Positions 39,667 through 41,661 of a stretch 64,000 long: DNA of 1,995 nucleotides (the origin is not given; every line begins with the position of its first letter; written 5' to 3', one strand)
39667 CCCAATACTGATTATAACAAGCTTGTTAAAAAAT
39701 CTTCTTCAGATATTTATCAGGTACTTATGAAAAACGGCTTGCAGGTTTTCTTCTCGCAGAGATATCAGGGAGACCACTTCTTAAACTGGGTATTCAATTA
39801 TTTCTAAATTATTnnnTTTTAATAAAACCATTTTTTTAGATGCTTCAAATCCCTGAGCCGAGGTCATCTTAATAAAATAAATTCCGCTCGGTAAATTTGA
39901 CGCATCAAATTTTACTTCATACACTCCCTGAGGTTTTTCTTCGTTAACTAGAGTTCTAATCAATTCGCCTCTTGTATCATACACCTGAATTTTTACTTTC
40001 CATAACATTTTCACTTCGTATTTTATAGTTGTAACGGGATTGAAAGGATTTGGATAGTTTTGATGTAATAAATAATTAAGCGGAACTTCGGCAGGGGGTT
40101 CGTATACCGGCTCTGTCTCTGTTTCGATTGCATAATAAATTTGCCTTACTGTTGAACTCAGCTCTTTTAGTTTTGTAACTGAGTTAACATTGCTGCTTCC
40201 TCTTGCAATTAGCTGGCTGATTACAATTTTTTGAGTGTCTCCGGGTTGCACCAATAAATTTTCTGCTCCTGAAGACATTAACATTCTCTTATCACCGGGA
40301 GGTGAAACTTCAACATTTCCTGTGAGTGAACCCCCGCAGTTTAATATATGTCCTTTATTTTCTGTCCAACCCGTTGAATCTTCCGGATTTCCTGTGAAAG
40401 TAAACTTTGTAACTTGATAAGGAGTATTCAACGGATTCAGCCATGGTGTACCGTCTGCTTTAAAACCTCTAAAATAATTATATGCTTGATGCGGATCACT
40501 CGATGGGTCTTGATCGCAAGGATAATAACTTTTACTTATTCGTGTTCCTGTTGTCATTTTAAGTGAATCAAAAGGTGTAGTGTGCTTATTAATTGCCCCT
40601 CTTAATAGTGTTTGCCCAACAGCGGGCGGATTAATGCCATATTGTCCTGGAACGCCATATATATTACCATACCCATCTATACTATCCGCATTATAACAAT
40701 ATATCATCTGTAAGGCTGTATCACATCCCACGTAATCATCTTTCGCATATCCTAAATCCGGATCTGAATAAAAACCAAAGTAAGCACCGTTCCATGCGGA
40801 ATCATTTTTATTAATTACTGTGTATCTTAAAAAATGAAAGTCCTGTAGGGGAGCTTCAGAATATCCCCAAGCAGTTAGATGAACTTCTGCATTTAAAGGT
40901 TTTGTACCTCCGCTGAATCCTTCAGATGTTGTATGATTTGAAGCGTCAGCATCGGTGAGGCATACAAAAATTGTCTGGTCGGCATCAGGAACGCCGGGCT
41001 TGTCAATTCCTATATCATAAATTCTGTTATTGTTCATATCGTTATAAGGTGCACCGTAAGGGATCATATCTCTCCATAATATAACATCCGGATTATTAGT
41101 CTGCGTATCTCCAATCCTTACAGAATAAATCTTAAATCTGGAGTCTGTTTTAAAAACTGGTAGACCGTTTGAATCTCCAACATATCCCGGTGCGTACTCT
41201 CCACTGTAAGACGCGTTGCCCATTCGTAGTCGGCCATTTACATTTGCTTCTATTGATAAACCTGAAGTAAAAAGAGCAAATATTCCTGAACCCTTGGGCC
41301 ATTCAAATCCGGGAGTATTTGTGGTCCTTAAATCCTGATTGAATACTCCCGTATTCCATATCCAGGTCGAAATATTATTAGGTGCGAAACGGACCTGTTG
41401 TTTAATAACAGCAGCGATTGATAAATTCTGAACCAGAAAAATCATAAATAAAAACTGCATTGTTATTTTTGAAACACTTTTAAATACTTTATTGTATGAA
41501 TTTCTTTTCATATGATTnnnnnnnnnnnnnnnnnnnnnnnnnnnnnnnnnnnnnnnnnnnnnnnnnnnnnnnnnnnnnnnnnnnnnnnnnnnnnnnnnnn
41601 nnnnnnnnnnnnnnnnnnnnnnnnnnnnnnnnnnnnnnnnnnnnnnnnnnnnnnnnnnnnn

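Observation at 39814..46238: Tandem array of 3.5 paralogous T9SS-cargo genes sharing an uncharacterised ~430-aa secreted core domain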

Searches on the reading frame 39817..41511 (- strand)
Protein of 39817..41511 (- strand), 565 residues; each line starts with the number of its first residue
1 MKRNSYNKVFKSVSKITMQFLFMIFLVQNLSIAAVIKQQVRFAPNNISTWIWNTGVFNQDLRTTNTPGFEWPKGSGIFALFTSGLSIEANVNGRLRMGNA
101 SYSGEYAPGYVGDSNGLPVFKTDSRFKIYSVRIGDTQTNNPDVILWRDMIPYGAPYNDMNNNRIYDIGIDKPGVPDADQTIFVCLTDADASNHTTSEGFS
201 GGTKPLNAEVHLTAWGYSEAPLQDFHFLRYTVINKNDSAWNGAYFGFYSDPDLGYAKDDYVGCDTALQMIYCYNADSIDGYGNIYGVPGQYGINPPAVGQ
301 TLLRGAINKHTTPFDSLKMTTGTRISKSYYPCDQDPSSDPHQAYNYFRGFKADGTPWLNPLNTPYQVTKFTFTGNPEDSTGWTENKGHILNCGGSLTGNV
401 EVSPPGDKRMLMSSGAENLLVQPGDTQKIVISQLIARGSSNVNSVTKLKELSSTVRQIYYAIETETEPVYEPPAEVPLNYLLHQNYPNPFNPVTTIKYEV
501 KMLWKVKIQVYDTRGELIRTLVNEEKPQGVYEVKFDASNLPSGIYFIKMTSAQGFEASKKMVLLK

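Call 4: search_protein_families(library=pfam, proteins=[window:39817-41511:-], max_evalue=1)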
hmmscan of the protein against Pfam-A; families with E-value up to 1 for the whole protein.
window:39817-41511:- (565 aa): 3 families
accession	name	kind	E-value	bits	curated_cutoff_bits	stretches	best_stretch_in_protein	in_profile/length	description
PF18962.6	Por_Secre_tail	-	1.2e-12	48.4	27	1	486-562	2-74/75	Secretion system C-terminal sorting domain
PF13860.13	FlgD_ig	-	2.2e-05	24.8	27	1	505-553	24-77/79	FlgD Ig-like domain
PF01835.25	MG2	-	0.087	13.6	32.8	1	469-549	10-80/96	MG2 domain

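Call 5: search_protein_families(library=ncbifam, proteins=[window:39817-41511:-], max_evalue=1)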
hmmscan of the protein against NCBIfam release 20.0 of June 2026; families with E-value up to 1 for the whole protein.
window:39817-41511:- (565 aa): 6 families
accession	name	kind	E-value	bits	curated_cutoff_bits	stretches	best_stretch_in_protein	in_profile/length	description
NF052323.1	T9SSA_dep_M6i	equivalog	4.1e-10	38.3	600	1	484-562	959-1037/1043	T9SS-dependent M6-like inactivated metalloprotease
TIGR04183.1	Por_Secre_tail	domain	5.1e-10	39.2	23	1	486-562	2-70/72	T9SS type A sorting domain-containing protein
NF038113.1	T9SSA_dep_M36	equivalog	1.7e-07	29.8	885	1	484-562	794-867/869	T9SS-dependent M36 family metallopeptidase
NF005176.1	PRK06655.1-1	equivalog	0.0036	17.2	230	1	505-554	98-152/197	flagellar hook assembly protein FlgD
NF052228.1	T9SS_PorZ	equivalog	0.023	13.1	260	1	486-558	676-749/757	type IX secretion system anionic LPS delivery protein PorZ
NF033708.1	T9SS_Cterm_ChiA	domain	0.027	14.4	40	1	507-562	3-54/55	T9SS sorting signal type C domain-containing protein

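Call 8: find_homologous_proteins(query=window:39817-41511:-, max_evalue=0.00001)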
Query window:39817-41511:- (565 aa): 2213 proteins with E <= 0.00001 among 7881 candidates; the best 120 are listed.
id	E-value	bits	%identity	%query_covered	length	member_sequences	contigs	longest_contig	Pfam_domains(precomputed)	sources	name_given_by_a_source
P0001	0.0e+0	1323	100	100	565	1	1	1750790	PF18962.8,PF13860.13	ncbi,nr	ncbi:MAG: T9SS type A sorting domain-containing protein [Bacteroidetes bacterium]|nr:T9SS type A sor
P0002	1.3e-266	904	69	100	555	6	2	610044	PF18962.8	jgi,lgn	jgi:hypothetical protein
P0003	1.6e-259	881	69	95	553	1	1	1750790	PF18962.8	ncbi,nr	ncbi:MAG: T9SS type A sorting domain-containing protein [Bacteroidetes bacterium]|nr:T9SS type A sor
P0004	4.4e-251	853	66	100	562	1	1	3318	PF18962.8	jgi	-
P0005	3.9e-244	830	64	100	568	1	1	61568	PF18962.8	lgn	-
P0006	5.8e-244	829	62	99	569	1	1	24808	PF18962.8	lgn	-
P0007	6.5e-238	809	64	96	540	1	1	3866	PF18962.8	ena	-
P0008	2.2e-237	807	65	95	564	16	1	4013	PF18962.8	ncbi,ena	-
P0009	2.8e-233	794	64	100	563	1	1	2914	PF18962.8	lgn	-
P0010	4.2e-231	787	62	100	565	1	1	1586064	PF18962.8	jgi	jgi:hypothetical protein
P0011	3.2e-229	780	63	96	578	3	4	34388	PF18962.8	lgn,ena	-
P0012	7.2e-226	769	59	100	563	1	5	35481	PF18962.8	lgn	-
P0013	5.4e-202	691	57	98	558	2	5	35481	PF18962.8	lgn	-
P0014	6.3e-187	641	57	90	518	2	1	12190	-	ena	-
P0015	7.8e-187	641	58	86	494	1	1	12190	-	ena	-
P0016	8.8e-178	611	52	98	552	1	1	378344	PF18962.8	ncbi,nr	ncbi:MAG: T9SS type A sorting domain-containing protein [Bacteroidetes bacterium]|nr:T9SS type A sor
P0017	4.6e-177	608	53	94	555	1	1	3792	PF18962.8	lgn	-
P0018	1.2e-172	594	53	94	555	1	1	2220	PF18962.8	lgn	-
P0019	7.2e-172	591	52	98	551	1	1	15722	PF18962.8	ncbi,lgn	-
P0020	1.2e-170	587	52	93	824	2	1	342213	PF18962.8,PF14870.13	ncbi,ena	-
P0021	3.6e-170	585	49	98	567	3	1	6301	PF18962.8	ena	-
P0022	5.6e-170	585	53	94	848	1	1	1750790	PF18962.8,PF14870.13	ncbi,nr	ncbi:MAG: T9SS type A sorting domain-containing protein [Bacteroidetes bacterium]|nr:T9SS type A sor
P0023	1.0e-169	584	52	94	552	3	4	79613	PF18962.8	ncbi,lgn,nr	ncbi:MAG: T9SS type A sorting domain-containing protein [Bacteroidetes bacterium]|nr:T9SS type A sor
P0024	1.8e-169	583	49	100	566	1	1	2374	PF18962.8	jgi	jgi:hypothetical protein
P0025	3.8e-169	582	51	94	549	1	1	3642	PF18962.8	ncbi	-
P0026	4.0e-169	582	53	94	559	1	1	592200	PF18962.8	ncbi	-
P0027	4.5e-169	582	52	95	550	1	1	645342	PF18962.8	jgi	jgi:hypothetical protein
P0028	5.9e-169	582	53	94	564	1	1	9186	PF18962.8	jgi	jgi:hypothetical protein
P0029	2.9e-168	579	50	98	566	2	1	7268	PF18962.8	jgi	jgi:hypothetical protein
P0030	1.3e-167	577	50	98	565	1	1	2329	PF18962.8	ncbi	-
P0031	3.3e-167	576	50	99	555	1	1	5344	PF18962.8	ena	-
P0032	6.1e-167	575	49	98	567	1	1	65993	PF18962.8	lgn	-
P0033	7.1e-167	575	52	94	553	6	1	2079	PF18962.8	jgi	-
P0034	7.3e-167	575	47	99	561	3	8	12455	PF18962.8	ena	-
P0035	1.3e-166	574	51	96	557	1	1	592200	PF18962.8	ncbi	-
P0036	2.0e-166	573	50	94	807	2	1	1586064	PF18962.8,PF14870.13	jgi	jgi:photosystem II stability/assembly factor-like uncharacterized protein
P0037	2.2e-166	573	52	94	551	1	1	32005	PF18962.8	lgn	-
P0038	4.7e-166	572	52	94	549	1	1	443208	PF18962.8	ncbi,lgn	-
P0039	7.1e-166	571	53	94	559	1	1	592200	PF18962.8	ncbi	-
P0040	8.2e-166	571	52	94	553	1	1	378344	PF18962.8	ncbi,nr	ncbi:MAG: T9SS type A sorting domain-containing protein [Bacteroidetes bacterium]|nr:T9SS type A sor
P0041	8.3e-166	571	52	94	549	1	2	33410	PF18962.8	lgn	-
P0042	8.8e-166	571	48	96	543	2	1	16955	PF18962.8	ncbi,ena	-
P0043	1.3e-165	570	51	94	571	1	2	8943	PF18962.8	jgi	jgi:hypothetical protein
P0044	1.7e-165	570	53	94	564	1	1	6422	PF18962.8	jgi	jgi:hypothetical protein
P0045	1.7e-165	570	50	93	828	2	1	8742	PF18962.8,PF14870.13,PF02012.27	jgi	jgi:photosystem II stability/assembly factor-like uncharacterized protein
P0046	2.5e-165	570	49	100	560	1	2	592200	PF18962.8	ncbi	-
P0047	4.2e-165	569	51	94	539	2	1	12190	PF18962.8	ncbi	-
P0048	4.8e-165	569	49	100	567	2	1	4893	PF18962.8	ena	-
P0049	5.0e-165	569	48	100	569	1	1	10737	PF18962.8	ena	-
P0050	7.9e-165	568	49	94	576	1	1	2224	PF18962.8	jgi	-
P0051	1.2e-164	567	52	94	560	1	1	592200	PF18962.8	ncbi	-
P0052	8.4e-164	564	50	94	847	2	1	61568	PF18962.8,PF14870.13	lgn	-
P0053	1.3e-163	564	52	94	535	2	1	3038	PF18962.8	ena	-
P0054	2.3e-163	563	50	94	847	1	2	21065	PF18962.8,PF14870.13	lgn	-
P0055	2.5e-163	563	49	97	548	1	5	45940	PF18962.8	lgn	-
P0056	4.7e-163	562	51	94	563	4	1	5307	PF18962.8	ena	-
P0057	9.4e-163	561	50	94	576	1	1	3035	PF18962.8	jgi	-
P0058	1.7e-162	560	51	94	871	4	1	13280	PF18962.8,PF14870.13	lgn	-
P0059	2.6e-162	560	51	94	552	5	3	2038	PF18962.8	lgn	-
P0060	4.1e-162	559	50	94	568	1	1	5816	PF18962.8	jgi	jgi:hypothetical protein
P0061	6.7e-162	558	49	94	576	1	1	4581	PF18962.8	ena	-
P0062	7.3e-162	558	48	98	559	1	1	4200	PF18962.8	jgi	-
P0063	1.0e-161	558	49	94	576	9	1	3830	PF18962.8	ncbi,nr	ncbi:MAG: T9SS type A sorting domain-containing protein [Bacteroidetes bacterium]|nr:T9SS type A sor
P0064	1.6e-161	557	50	93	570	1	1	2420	PF18962.8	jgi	jgi:hypothetical protein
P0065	2.5e-161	556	51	94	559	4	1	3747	PF18962.8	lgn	-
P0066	2.9e-161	556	50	94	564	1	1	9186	PF18962.8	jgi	jgi:hypothetical protein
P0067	4.4e-161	556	50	94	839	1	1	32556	PF18962.8,PF14870.13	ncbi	-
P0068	4.9e-161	555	48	96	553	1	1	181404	PF18962.8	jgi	jgi:hypothetical protein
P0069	1.4e-160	554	50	93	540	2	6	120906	PF18962.8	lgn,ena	-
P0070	1.5e-160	554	51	94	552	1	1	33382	PF18962.8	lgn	-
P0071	1.8e-160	553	49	97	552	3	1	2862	PF18962.8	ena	-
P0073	2.1e-160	553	51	94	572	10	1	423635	PF18962.8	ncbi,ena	-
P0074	2.4e-160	553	50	95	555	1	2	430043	PF18962.8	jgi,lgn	-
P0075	2.9e-160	553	48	97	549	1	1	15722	PF18962.8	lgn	-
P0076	1.2e-159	551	48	95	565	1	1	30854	PF18962.8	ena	-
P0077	2.7e-159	550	51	93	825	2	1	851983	PF18962.8,PF14870.13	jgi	jgi:photosystem II stability/assembly factor-like uncharacterized protein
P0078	3.9e-159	549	49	95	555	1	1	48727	PF18962.8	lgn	-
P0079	7.7e-159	548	51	94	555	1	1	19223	PF18962.8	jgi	-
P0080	7.7e-159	548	50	94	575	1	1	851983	PF18962.8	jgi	jgi:hypothetical protein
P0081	1.0e-158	548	49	93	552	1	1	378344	PF18962.8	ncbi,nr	ncbi:MAG: T9SS type A sorting domain-containing protein [Bacteroidetes bacterium]|nr:T9SS type A sor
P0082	1.4e-158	547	47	100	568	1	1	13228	PF18962.8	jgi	jgi:hypothetical protein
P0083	1.5e-158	547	47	99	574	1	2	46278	PF18962.8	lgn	-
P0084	1.5e-158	547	49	95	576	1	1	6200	PF18962.8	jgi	-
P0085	1.6e-158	547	50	94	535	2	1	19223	PF18962.8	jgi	-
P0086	2.0e-158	547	49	94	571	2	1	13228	PF18962.8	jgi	jgi:hypothetical protein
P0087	2.1e-158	547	48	98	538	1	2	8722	PF18962.8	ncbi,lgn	-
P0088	2.4e-158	546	48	98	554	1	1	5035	PF18962.8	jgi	jgi:hypothetical protein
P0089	3.2e-158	546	50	95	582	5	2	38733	PF18962.8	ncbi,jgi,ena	ncbi:MAG: T9SS type A sorting domain-containing protein [Ignavibacteria bacterium]|jgi:hypothetical 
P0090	3.2e-158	546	48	96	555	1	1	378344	PF18962.8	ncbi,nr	ncbi:MAG: T9SS type A sorting domain-containing protein [Bacteroidetes bacterium]|nr:T9SS type A sor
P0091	3.3e-158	546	49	94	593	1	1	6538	PF18962.8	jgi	jgi:Secretion system C-terminal sorting domain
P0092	7.2e-158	545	49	93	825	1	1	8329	PF18962.8,PF14870.13,PF13860.13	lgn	-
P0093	9.6e-158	544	49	98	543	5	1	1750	PF18962.8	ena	-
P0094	9.9e-158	544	50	96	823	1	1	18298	PF18962.8,PF14870.13,PF15902.13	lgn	-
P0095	1.0e-157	544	48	94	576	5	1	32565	PF18962.8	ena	-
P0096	1.5e-157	544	48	94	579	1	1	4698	PF18962.8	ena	-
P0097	1.6e-157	544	49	94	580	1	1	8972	PF18962.8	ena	-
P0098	2.0e-157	543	49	94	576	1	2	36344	PF18962.8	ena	-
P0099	2.1e-157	543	48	95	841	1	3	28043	PF18962.8,PF14870.13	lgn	-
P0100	3.3e-157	543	52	80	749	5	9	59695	PF18962.8,PF13620.13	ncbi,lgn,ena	-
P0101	4.7e-157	542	50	92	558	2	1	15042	PF18962.8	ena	-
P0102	4.8e-157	542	49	95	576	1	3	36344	PF18962.8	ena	-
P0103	4.9e-157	542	49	94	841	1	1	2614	PF18962.8,PF14870.13,PF15902.13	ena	-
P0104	6.9e-157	542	48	94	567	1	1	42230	PF18962.8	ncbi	-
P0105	7.7e-157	541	49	94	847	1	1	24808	PF18962.8,PF14870.13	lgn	-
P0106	7.9e-157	541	48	93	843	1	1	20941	PF18962.8,PF14870.13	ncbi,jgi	-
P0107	9.2e-157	541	48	95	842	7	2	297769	PF18962.8,PF14870.13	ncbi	-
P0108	1.2e-156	541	48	97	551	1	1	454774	PF18962.8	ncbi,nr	ncbi:MAG: T9SS type A sorting domain-containing protein [Ignavibacteria bacterium]|nr:T9SS type A so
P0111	2.4e-156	540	50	93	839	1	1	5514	PF18962.8,PF14870.13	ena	-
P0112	2.8e-156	540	46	100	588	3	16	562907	PF18962.8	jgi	jgi:hypothetical protein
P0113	3.9e-156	539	47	97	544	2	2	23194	PF18962.8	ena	-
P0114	5.1e-156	539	47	96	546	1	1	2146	PF18962.8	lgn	-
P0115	6.3e-156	538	49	94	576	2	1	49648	PF18962.8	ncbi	ncbi:T9SS type A sorting domain-containing protein [Bacteroidota bacterium]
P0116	7.5e-156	538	48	93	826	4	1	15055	PF18962.8,PF14870.13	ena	-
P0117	8.2e-156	538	50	94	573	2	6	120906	PF18962.8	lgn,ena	-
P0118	1.8e-155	537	49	94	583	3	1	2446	PF18962.8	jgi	jgi:hypothetical protein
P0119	1.9e-155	537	49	96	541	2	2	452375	PF18962.8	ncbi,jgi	-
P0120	4.5e-155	536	46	98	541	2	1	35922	PF18962.8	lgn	-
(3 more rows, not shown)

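Call 9: search_solved_structures(query=A1, max_evalue=1)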
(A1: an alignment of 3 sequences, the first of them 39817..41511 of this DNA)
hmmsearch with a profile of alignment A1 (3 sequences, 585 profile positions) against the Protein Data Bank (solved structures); distinct sequences matched with E-value up to 1: 1.
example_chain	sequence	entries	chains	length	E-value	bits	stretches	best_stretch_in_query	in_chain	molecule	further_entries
7xca_A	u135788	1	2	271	0.027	16.7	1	25-110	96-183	Capsid protein spike domain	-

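Call 21: predict_structure(alignment_id=A2)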
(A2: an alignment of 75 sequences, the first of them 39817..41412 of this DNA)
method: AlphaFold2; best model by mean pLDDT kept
length: 532 residues; sequences in the alignment: 75
mean_pLDDT: 91.7   pTM: 0.79
mean pLDDT of the five models: 91.7, 91.5, 90.6, 90.5, 90.1
residues with pLDDT >= 90: 415; 70-90: 93; 50-70: 17; < 50: 7
segments of 3 or more residues with pLDDT < 50: 435-441
pLDDT, mean of each block of 10 residues (from residue 1): 92 97 94 92 93 97 93 94 88 96 95 95 91 92 96 95 83 97 94 98 96 94 94 97 86 76 97 90 93 85 90 97 96 97 96 94 94 94 97 97 98 98 89 45 75 83 89 94 94 87 94 93 93 86
secondary structure, 60 per line:
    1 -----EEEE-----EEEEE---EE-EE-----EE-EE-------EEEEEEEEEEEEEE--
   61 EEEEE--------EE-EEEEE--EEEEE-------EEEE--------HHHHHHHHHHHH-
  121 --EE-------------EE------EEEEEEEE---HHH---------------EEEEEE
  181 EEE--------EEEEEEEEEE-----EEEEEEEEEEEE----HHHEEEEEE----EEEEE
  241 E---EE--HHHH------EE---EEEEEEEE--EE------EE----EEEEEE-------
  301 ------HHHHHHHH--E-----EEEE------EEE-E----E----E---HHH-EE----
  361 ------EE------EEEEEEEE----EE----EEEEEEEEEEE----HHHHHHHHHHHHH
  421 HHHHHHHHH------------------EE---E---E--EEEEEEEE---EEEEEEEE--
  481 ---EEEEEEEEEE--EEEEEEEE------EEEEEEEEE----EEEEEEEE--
elements in order: E6-9 E15-19 E45-58 E61-65 E77-81 E84-88 E96-99 H108-119 E146-153 E175-183 E192-201 E207-218 E226-231 E236-241 H249-252 E264-271 E288-293 H307-314 E323-326 E333-335 E375-382 E393-403 H408-429 E460-467 E471-478 E484-493 E496-503 E510-518 E523-530

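Call 33: find_encoding_contigs(protein=P0010, flank=10000, max_places=3)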
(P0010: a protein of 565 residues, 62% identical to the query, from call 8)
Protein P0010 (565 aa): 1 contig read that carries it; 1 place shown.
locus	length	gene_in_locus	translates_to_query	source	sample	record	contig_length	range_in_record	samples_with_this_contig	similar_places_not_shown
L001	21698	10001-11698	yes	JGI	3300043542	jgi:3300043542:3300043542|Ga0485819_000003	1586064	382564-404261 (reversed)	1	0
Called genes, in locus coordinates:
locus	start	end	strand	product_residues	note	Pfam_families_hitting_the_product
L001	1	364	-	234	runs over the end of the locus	PF02585:PIG-L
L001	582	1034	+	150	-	PF11969:DcpS_C (weak), PF01230:HIT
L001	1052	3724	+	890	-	PF00133:tRNA-synt_1, PF09334:tRNA-synt_1g, PF13603:tRNA-synt_1_2, PF00133:tRNA-synt_1, PF08264:Anticodon_1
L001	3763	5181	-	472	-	-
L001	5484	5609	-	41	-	-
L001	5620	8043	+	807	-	PF14870:PSII_BNR (faint), PF18962:Por_Secre_tail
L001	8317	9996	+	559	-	PF18962:Por_Secre_tail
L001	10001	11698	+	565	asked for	PF18962:Por_Secre_tail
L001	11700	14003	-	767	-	PF13231:PMT_2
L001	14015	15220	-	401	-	PF00512:HisKA (weak), PF02518:HATPase_c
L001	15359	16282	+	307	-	PF01032:FecCD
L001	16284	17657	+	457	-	PF10396:TrmE_N, PF12631:MnmE_helical, PF01926:MMR_HSR1, PF02421:FeoB_N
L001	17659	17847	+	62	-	PF07927:HicA_toxin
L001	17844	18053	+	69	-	PF15919:HicB_lk_antitox, PF21748:UPF0150 (weak)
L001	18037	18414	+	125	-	-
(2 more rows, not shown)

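Call 37: search_solved_structures(query=A2, max_evalue=10, show_alignments=2)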
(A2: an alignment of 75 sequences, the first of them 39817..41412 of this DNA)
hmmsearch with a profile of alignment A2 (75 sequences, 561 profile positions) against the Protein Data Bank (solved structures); distinct sequences matched with E-value up to 10: 0.

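Call 40: fold_search(model_id=the predicted structure, library=pdb)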
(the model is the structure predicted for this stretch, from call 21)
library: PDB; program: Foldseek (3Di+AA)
matches with E <= 10: 1324; with E <= 0.001: 24
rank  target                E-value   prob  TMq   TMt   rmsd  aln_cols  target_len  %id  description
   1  5nok_A                1.5e-06  1.00  0.16  0.13  23.0       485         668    8  Polysaccharide Lyase BACCELL_00875 (released 2017-06-28)
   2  5no8_A                1.8e-06  1.00  0.15  0.13  20.0       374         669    6  Polysaccharide Lyase BACCELL_00875 (released 2017-06-28)
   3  9ju0_BBB              3.5e-06  1.00  0.34  0.21  14.2       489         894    7  C-terminally truncated dextran dextrinase bound with acarbose (released 2025-09-03)
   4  5ost                  8.9e-06  1.00  0.32  0.24  12.2       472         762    7  Beta-glucosidase from Thermoanaerobacterium xylolyticum GH116 in complex with Gluco-1H-imidazole (released 2018-04-11)
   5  7dks                  1.2e-05  1.00  0.32  0.23  12.6       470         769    8  Crystal structure of TxGH116 E441A nucleophile mutant from Thermoanaerobacterium xylanolyticum (released 2021-06-23)
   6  8ho8_A                6.2e-05  1.00  0.30  0.21  10.3       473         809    7  The cryo-EM structure of cellobiose phosphorylase from Clostridium thermocellum in complex with cellobiose (released 2023-12-13)
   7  6ggy_A                9.1e-05  1.00  0.24  0.15   8.3       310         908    7  Paenibacillus sp. YM1 laminaribiose phosphorylase with sulphate bound (released 2018-06-13)
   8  6gh3_B                9.1e-05  1.00  0.29  0.19  10.8       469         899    8  Paenibacillus sp. YM1 laminaribiose phosphorylase with alpha-man-1-phosphate bound (released 2018-06-13)
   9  6gh3_A                1.1e-04  1.00  0.30  0.19  10.4       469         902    7  Paenibacillus sp. YM1 laminaribiose phosphorylase with alpha-man-1-phosphate bound (released 2018-06-13)
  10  6ggy_B                1.1e-04  1.00  0.24  0.15   8.9       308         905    7  Paenibacillus sp. YM1 laminaribiose phosphorylase with sulphate bound (released 2018-06-13)
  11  2xwx_A                1.2e-04  0.99  0.15  0.20  23.6       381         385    9  Vibrio cholerae colonization factor GbpA crystal structure (released 2011-11-16)
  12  9vmj_B                1.9e-04  0.99  0.27  0.20  13.3       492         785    6  Crystal structure of TeGH116 from Thermosynechococcus elongatus (released 2025-11-26)
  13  6za2_A                1.9e-04  0.90  0.14  0.07  28.1       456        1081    9  Crystal structure of dimeric latent PorU from Porphyromonas gingivalis (released 2021-09-29)
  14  5icu                  2.7e-04  1.00  0.12  0.44   5.2       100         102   19  The crystal structure of CopC from Methylosinus trichosporium OB3b (released 2016-04-06)
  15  2p9r_B                3.0e-04  1.00  0.15  0.69   2.7        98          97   14  Human alpha2-macroglogulin is composed of multiple domains, as predicted by homology with complement component C3 (released 2007-08-21)
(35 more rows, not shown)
